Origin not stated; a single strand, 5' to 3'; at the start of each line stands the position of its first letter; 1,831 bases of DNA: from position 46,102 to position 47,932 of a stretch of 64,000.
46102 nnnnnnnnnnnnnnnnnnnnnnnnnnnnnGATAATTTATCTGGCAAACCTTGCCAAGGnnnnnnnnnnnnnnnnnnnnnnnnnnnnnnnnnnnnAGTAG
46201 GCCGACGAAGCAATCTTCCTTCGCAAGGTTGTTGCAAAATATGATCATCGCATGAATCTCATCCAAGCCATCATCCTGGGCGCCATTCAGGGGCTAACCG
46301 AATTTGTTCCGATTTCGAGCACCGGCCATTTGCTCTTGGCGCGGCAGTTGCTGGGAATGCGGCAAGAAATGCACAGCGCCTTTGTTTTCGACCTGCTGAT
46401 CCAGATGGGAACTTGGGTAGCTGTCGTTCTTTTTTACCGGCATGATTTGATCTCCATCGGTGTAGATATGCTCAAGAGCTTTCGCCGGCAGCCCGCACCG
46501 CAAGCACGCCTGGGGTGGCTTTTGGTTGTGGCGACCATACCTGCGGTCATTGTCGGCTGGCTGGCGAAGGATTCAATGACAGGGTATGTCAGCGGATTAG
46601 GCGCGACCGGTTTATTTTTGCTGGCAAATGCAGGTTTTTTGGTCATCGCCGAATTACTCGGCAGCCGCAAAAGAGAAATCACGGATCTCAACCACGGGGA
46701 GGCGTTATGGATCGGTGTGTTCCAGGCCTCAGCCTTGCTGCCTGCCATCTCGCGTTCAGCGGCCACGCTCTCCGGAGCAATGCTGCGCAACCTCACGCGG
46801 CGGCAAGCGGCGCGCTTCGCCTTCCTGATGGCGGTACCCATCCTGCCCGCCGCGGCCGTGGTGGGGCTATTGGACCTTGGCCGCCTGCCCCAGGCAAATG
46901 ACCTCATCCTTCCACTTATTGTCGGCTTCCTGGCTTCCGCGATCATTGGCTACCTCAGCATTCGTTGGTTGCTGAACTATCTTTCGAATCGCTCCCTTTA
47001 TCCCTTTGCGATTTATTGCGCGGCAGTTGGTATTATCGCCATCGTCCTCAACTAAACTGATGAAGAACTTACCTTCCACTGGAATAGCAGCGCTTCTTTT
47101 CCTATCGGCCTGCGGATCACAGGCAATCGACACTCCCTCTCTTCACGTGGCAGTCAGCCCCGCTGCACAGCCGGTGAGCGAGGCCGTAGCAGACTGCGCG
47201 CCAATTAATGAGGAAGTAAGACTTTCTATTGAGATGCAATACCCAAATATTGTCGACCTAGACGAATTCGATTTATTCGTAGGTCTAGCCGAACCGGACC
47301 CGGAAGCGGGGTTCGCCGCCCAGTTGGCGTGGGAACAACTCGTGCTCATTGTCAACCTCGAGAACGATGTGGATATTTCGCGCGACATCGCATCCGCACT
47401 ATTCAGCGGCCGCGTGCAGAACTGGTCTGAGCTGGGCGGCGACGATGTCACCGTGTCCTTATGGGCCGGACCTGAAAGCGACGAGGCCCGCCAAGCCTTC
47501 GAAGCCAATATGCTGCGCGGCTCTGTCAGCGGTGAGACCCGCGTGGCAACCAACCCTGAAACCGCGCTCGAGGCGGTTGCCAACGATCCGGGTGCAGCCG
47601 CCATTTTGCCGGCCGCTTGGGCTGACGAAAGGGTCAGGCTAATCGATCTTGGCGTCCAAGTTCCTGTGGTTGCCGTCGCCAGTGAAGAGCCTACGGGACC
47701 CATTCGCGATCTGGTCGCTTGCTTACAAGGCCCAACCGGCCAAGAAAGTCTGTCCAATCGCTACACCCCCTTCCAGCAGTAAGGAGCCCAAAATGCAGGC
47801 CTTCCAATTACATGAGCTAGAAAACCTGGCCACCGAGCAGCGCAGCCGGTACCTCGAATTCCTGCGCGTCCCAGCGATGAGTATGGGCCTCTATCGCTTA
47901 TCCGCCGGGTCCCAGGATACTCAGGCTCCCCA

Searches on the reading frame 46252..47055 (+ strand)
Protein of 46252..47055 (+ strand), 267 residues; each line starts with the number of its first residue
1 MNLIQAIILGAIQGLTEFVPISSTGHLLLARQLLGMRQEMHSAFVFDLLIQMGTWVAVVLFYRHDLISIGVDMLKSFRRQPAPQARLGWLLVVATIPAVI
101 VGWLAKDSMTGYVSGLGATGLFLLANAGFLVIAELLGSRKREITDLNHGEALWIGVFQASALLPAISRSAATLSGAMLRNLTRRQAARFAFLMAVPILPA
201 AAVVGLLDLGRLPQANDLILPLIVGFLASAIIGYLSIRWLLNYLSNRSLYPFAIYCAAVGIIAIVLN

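Call 90: search_protein_families(library=pfam, proteins=[window:46252-47055:+], max_evalue=0.00001)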
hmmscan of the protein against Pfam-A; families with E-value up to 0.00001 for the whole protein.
window:46252-47055:+ (267 aa): 1 family
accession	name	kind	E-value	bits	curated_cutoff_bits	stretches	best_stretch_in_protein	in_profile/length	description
PF02673.24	BacA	-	1.3e-73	248.3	33.4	1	6-262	1-257/257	Bacitracin resistance protein BacA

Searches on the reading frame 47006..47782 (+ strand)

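Call 90: search_protein_families(library=pfam, proteins=[window:47006-47782:+], max_evalue=0.00001)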
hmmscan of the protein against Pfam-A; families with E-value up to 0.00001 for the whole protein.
window:47006-47782:+ (258 aa): 1 family
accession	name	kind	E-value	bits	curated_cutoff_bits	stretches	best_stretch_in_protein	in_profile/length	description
PF12849.12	PBP_like_2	-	2.6e-07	31.1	27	1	109-208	91-192/267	PBP superfamily domain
